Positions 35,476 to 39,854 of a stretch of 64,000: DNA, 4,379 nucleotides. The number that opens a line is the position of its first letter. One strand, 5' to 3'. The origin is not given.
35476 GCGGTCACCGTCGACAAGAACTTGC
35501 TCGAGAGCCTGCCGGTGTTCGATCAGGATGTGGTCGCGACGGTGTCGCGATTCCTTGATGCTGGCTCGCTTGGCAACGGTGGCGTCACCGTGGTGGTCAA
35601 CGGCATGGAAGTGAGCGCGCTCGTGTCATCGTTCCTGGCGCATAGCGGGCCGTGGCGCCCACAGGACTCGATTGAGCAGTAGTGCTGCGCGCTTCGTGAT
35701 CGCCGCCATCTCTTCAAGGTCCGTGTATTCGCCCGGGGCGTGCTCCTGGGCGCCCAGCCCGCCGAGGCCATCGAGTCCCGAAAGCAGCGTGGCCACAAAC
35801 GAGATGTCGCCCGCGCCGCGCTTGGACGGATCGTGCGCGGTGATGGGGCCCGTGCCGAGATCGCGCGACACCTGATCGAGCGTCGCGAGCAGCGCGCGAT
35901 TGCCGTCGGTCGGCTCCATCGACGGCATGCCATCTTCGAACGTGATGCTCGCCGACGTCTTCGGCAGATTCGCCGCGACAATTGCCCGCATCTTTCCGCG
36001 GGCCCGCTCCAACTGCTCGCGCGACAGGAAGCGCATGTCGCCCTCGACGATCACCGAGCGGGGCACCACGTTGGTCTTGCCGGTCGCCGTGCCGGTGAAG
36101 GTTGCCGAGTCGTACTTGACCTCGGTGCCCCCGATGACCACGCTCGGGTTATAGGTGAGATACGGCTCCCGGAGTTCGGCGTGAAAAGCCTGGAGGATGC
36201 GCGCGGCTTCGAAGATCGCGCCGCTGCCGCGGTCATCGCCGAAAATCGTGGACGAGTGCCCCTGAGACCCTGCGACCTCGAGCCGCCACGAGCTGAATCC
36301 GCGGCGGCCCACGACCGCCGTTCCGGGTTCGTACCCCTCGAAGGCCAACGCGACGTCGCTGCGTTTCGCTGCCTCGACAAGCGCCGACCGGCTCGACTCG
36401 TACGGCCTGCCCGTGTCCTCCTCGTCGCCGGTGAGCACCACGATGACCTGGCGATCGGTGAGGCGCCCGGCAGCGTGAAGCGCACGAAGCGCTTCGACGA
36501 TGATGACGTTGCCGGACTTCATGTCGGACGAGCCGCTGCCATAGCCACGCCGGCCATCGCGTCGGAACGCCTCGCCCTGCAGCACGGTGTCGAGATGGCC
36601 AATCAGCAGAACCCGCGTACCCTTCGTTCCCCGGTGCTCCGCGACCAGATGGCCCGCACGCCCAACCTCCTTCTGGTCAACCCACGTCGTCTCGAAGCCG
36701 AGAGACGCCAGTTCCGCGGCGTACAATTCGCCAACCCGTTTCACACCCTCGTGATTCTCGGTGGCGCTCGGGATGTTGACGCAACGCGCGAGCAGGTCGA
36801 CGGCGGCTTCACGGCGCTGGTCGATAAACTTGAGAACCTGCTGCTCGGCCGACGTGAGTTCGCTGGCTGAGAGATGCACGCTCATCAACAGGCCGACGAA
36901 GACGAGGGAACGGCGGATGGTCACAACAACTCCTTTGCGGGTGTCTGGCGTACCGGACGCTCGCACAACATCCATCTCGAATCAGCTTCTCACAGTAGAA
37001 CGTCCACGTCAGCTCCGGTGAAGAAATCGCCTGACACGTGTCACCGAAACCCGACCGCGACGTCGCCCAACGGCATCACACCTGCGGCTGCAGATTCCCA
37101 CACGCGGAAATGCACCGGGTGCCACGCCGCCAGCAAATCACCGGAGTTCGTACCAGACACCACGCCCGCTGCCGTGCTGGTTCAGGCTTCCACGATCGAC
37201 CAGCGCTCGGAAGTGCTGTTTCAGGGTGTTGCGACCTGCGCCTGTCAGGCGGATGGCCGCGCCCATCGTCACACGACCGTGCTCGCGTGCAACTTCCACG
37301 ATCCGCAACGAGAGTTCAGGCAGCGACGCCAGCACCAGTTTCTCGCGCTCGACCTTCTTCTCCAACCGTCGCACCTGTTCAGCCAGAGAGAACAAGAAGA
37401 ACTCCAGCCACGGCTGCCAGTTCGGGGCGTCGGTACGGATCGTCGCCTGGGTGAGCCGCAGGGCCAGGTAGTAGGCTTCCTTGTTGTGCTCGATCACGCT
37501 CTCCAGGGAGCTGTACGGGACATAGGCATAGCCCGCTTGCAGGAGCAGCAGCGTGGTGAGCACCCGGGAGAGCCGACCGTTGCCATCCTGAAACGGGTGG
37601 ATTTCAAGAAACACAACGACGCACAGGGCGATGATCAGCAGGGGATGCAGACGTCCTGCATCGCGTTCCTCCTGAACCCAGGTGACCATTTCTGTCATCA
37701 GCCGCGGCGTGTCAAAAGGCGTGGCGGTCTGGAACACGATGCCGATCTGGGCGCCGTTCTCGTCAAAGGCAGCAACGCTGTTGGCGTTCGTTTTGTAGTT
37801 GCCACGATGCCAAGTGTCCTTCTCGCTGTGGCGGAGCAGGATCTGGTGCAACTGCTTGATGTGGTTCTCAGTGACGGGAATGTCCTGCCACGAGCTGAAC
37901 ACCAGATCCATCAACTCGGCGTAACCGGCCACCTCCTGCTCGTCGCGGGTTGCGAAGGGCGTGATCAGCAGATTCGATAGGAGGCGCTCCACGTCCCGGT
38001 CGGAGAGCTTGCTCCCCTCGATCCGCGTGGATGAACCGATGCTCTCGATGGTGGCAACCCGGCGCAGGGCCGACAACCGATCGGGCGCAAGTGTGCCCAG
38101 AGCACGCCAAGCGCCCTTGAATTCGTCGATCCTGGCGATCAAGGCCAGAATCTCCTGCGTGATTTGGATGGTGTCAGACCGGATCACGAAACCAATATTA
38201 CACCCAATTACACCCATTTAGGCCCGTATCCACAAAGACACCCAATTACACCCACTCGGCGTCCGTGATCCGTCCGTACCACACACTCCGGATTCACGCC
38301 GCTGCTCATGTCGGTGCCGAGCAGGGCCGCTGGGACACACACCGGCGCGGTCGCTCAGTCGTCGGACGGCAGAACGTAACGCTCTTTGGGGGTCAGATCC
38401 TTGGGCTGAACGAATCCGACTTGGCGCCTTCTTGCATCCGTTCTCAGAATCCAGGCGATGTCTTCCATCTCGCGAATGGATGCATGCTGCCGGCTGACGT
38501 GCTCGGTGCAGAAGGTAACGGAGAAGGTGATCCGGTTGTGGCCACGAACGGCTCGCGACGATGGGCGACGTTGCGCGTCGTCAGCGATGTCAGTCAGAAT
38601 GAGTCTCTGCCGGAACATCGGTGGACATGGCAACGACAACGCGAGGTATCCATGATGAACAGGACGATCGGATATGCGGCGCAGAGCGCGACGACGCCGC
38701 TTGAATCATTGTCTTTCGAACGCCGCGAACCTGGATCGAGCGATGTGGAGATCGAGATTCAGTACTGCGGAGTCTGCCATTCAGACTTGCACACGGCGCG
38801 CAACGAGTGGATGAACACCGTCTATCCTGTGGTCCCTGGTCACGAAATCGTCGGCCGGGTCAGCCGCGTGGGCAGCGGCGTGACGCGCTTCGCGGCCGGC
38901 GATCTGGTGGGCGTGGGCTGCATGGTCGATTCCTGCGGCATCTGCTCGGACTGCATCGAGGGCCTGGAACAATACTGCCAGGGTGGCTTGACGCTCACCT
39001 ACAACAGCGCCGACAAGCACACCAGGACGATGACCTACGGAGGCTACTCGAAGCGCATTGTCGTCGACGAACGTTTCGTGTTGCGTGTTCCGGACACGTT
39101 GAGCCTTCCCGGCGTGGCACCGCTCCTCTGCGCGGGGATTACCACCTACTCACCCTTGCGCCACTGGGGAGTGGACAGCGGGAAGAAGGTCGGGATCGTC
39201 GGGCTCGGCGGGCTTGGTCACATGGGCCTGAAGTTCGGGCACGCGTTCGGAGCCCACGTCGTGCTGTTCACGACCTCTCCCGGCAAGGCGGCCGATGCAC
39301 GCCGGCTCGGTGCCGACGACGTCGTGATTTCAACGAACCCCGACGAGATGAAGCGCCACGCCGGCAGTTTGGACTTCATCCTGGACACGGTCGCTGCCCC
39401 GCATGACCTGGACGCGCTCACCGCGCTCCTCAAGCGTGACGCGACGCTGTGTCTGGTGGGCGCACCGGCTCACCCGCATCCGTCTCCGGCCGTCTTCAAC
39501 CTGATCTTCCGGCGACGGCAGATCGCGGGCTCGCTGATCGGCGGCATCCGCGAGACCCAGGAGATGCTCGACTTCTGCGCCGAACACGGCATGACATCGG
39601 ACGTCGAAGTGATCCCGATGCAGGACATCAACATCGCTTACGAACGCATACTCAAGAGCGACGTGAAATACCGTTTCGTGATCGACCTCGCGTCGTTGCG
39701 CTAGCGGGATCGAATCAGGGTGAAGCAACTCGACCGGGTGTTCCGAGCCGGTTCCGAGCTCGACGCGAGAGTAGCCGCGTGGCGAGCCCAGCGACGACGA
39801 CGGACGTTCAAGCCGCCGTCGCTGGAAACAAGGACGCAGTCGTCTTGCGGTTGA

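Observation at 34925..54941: Three same-orientation copies of the tRNA-Leu(GAG) 3' region: relic att sites of stacked islands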

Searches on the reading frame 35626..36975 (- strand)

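Call 10: search_protein_families(library=pfam, proteins=[window:35626-36975:-], max_evalue=0.01)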
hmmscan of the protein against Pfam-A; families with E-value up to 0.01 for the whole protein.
window:35626-36975:- (449 aa): 3 families
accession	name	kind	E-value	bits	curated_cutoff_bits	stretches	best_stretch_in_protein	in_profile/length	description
PF01546.33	Peptidase_M20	-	3.7e-20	73.2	24.6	1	123-434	1-204/206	Peptidase family M20/M25/M40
PF07687.19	M20_dimer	-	1.3e-14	54.5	21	1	222-339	1-105/107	Peptidase dimerisation domain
PF04389.22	Peptidase_M28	-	1.7e-06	28.3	21.3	1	110-187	2-68/193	Peptidase family M28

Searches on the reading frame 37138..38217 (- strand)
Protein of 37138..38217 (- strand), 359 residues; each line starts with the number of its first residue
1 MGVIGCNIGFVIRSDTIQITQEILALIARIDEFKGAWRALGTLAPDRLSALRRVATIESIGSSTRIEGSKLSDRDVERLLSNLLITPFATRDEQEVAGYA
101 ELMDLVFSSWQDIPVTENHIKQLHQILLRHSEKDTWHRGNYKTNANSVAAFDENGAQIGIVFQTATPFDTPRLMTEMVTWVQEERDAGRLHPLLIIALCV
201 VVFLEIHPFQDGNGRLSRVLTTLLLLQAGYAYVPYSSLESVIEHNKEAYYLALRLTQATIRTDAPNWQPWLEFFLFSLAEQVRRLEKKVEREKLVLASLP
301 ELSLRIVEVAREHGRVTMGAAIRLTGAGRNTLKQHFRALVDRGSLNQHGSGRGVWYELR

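Call 10: search_protein_families(library=pfam, proteins=[window:37138-38217:-], max_evalue=0.01)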
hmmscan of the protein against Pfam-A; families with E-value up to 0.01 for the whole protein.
window:37138-38217:- (359 aa): 2 families
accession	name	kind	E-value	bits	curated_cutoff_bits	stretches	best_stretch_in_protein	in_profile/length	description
PF02661.23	Fic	-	2.4e-16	60.8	24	1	114-225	1-93/93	Fic/DOC family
PF06163.17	DUF977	-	4.9e-05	23.9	22.1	1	301-350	12-61/134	Bacterial protein of unknown function (DUF977)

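Call 61: search_protein_families(library=ncbifam, proteins=[window:37138-38217:-], max_evalue=0.001)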
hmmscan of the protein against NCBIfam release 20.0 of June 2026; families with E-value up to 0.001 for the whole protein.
window:37138-38217:- (359 aa): 3 families
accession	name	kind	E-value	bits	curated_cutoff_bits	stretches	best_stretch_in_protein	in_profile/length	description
NF046030.1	ProtAdlyltaseSoFic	equivalog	6.9e-16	58.1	550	1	169-293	155-274/361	protein adenylyltransferase Fic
TIGR02613.1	mob_myst_B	hypoth_equivalog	5.6e-08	32.9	124.4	1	125-257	46-174/186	mobile mystery protein B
NF041381.1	XopAC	subfamily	0.00044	19.1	450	1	109-229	296-415/451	XopAC/AvrAC family type III secretion system effector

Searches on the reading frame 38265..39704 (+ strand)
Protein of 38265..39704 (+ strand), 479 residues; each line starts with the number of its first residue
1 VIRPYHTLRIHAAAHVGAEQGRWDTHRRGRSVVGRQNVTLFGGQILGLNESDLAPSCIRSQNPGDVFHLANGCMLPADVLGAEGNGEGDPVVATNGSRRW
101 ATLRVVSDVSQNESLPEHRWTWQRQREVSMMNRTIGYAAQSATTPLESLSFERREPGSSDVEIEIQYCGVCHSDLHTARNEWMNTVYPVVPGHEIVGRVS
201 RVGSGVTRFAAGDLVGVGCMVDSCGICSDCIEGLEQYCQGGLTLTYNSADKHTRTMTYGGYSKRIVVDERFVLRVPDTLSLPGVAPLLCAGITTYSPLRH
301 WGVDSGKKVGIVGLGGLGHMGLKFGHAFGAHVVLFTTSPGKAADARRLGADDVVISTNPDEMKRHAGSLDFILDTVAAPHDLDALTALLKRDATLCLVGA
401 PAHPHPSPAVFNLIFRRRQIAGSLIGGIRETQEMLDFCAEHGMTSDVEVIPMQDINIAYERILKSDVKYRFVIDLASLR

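Call 10: search_protein_families(library=pfam, proteins=[window:38265-39704:+], max_evalue=0.01)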
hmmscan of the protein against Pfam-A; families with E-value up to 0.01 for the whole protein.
window:38265-39704:+ (479 aa): 4 families
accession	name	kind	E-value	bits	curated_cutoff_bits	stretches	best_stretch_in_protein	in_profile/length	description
PF08240.17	ADH_N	-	1.1e-24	87.1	23.5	1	158-277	2-104/104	Alcohol dehydrogenase GroES-like domain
PF00107.32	ADH_zinc_N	-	1.4e-20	74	31.8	1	316-439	1-128/129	Zinc-binding dehydrogenase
PF13602.12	ADH_zinc_N_2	-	0.00027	22.3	27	1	348-462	1-123/134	Zinc-binding dehydrogenase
PF02826.25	2-Hacid_dh_C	-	0.00091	19.1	25.1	1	305-350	35-80/178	D-isomer specific 2-hydroxyacid dehydrogenase, NAD binding domain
